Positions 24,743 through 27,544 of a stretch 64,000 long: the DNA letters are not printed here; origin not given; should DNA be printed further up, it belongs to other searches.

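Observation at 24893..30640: PFL2-type glycyl radical enzyme with no adjacent activase, beside a FadL/TodX porin and a long-chain acyl-CoA ligase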

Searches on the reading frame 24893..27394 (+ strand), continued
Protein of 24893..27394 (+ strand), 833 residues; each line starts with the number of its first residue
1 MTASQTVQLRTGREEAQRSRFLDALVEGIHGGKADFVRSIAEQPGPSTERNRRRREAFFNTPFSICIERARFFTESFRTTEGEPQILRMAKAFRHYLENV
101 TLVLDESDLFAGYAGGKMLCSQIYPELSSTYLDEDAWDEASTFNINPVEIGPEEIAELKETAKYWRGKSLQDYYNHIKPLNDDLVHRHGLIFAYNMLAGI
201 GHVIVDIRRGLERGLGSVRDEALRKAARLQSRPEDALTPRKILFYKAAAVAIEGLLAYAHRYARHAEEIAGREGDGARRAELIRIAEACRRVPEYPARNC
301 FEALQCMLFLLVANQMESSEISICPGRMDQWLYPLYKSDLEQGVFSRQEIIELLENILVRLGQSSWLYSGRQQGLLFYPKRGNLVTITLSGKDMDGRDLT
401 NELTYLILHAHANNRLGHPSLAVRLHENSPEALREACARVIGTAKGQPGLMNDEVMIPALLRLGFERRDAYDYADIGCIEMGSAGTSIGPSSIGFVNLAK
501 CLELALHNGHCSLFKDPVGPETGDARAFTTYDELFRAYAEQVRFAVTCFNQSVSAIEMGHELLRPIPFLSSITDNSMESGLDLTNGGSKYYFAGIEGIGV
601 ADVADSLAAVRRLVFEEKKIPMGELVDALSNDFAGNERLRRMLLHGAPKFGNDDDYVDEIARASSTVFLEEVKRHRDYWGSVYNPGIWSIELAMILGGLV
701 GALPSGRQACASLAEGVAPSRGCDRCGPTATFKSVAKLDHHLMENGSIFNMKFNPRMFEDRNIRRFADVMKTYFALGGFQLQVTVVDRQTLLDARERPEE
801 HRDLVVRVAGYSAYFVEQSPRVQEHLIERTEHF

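Call 51: find_encoding_contigs(protein=P0033, flank=10000, max_places=1)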
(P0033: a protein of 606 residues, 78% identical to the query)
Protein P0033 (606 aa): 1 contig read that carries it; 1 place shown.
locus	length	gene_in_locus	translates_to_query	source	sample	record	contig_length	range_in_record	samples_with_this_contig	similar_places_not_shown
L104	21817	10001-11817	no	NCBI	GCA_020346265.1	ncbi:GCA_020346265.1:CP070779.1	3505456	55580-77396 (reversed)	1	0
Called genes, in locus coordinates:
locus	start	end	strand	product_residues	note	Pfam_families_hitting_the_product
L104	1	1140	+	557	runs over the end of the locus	PF25596:CPSase_L_D1, PF02655:ATP-grasp_3 (weak), PF02786:CPSase_L_D2, PF02222:ATP-grasp (weak), PF07478:Dala_Dala_lig_C (faint), PF15632:ATPgrasp_Ter (weak), PF02142:MGS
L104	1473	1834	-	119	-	PF00583:Acetyltransf_1 (weak), PF13508:Acetyltransf_7, PF13527:Acetyltransf_9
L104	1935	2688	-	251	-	-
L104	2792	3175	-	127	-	PF02410:RsfS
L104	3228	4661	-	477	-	PF02934:GatB_N, PF02637:GatB_Yqey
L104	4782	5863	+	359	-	PF00709:Adenylsucc_synt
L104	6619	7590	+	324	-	PF02729:OTCace_N, PF00185:OTCace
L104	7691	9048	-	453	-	PF07719:TPR_2 (faint), PF00515:TPR_1 (faint), PF13174:TPR_6 (weak), PF07676:PD40 (faint), PF00930:DPPIV_N (faint), PF26550:Tricorn_2nd (faint), PF26549:Tricorn_N (weak)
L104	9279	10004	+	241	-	PF00440:TetR_N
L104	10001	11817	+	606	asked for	PF02901:PFL-like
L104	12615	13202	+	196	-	PF00781:DAGK_cat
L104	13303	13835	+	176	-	PF01964:ThiC_Rad_SAM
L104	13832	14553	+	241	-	PF00586:AIRS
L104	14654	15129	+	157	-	PF00155:Aminotran_1_2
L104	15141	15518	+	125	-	PF02152:FolB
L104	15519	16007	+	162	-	PF01288:HPPK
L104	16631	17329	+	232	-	PF00814:TsaD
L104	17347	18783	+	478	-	PF02310:B12-binding, PF04055:Radical_SAM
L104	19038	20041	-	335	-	PF01743:PolyA_pol, PF01966:HD (faint), PF12627:PolyA_pol_RNAbd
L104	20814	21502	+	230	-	-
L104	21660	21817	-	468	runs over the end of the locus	PF07610:DUF1573, PF22544:HYDIN_VesB_CFA65-like_Ig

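Call 54: find_encoding_contigs(protein=P0001, flank=10000, max_places=1)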
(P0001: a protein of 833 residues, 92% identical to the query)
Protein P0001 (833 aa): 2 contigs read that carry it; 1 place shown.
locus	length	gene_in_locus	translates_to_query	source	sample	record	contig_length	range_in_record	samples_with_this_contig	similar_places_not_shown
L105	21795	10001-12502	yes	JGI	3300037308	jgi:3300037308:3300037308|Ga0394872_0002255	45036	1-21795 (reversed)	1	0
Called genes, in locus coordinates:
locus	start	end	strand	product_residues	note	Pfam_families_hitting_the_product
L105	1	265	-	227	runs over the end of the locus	PF09459:EB_dh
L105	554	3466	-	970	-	PF00384:Molybdopterin, PF01568:Molydop_binding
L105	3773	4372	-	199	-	PF00355:Rieske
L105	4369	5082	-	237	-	PF00376:MerR (weak), PF13411:MerR_1, PF28507:Rv1828_C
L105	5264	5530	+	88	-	-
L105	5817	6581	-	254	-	PF13085:Fer2_3, PF13187:Fer4_9 (faint), PF00037:Fer4 (weak), PF12797:Fer4_2 (weak), PF13183:Fer4_8 (weak), PF13237:Fer4_10 (weak), PF12838:Fer4_7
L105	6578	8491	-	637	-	PF00890:FAD_binding_2, PF01266:DAO (faint), PF02910:Succ_DH_flav_C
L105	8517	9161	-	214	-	PF01127:Sdh_cyt (faint)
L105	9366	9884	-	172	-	PF06252:GemA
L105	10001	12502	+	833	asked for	PF02901:PFL-like, PF01228:Gly_radical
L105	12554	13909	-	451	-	PF03349:Toluene_X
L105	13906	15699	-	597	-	PF00501:AMP-binding, PF23562:AMP-binding_C_3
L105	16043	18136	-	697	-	PF12797:Fer4_2 (faint), PF13183:Fer4_8, PF13187:Fer4_9 (weak), PF13237:Fer4_10, PF02754:CCG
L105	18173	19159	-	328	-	PF01012:ETF, PF00766:ETF_alpha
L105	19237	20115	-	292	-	PF01012:ETF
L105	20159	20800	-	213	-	PF00440:TetR_N, PF08359:TetR_C_4, PF17932:TetR_C_24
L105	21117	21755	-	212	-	PF01614:IclR_C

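Call 60: search_solved_structures(query=P0107, max_evalue=1e-150, show_alignments=2)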
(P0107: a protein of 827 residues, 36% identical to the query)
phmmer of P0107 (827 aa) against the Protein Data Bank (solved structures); distinct sequences matched with E-value up to 1e-150: 5.
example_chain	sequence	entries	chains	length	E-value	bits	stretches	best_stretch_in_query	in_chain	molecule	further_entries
5ymr_B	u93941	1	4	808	0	1410.6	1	25-826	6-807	Formate acetyltransferase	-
7kq3_A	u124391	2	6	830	0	1324.3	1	6-826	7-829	Isethionate sulfite-lyase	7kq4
6lon_B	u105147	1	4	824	0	1239.2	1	1-825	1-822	PFL2/glycerol dehydratase family glycyl radical enzyme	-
9f3w_A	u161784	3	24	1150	3.4e-168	564.6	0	30-822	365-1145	Choline trimethylamine-lyase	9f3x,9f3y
8iof_A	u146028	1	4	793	1.3e-151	509.7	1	28-824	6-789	Benzylsuccinate synthase alpha subunit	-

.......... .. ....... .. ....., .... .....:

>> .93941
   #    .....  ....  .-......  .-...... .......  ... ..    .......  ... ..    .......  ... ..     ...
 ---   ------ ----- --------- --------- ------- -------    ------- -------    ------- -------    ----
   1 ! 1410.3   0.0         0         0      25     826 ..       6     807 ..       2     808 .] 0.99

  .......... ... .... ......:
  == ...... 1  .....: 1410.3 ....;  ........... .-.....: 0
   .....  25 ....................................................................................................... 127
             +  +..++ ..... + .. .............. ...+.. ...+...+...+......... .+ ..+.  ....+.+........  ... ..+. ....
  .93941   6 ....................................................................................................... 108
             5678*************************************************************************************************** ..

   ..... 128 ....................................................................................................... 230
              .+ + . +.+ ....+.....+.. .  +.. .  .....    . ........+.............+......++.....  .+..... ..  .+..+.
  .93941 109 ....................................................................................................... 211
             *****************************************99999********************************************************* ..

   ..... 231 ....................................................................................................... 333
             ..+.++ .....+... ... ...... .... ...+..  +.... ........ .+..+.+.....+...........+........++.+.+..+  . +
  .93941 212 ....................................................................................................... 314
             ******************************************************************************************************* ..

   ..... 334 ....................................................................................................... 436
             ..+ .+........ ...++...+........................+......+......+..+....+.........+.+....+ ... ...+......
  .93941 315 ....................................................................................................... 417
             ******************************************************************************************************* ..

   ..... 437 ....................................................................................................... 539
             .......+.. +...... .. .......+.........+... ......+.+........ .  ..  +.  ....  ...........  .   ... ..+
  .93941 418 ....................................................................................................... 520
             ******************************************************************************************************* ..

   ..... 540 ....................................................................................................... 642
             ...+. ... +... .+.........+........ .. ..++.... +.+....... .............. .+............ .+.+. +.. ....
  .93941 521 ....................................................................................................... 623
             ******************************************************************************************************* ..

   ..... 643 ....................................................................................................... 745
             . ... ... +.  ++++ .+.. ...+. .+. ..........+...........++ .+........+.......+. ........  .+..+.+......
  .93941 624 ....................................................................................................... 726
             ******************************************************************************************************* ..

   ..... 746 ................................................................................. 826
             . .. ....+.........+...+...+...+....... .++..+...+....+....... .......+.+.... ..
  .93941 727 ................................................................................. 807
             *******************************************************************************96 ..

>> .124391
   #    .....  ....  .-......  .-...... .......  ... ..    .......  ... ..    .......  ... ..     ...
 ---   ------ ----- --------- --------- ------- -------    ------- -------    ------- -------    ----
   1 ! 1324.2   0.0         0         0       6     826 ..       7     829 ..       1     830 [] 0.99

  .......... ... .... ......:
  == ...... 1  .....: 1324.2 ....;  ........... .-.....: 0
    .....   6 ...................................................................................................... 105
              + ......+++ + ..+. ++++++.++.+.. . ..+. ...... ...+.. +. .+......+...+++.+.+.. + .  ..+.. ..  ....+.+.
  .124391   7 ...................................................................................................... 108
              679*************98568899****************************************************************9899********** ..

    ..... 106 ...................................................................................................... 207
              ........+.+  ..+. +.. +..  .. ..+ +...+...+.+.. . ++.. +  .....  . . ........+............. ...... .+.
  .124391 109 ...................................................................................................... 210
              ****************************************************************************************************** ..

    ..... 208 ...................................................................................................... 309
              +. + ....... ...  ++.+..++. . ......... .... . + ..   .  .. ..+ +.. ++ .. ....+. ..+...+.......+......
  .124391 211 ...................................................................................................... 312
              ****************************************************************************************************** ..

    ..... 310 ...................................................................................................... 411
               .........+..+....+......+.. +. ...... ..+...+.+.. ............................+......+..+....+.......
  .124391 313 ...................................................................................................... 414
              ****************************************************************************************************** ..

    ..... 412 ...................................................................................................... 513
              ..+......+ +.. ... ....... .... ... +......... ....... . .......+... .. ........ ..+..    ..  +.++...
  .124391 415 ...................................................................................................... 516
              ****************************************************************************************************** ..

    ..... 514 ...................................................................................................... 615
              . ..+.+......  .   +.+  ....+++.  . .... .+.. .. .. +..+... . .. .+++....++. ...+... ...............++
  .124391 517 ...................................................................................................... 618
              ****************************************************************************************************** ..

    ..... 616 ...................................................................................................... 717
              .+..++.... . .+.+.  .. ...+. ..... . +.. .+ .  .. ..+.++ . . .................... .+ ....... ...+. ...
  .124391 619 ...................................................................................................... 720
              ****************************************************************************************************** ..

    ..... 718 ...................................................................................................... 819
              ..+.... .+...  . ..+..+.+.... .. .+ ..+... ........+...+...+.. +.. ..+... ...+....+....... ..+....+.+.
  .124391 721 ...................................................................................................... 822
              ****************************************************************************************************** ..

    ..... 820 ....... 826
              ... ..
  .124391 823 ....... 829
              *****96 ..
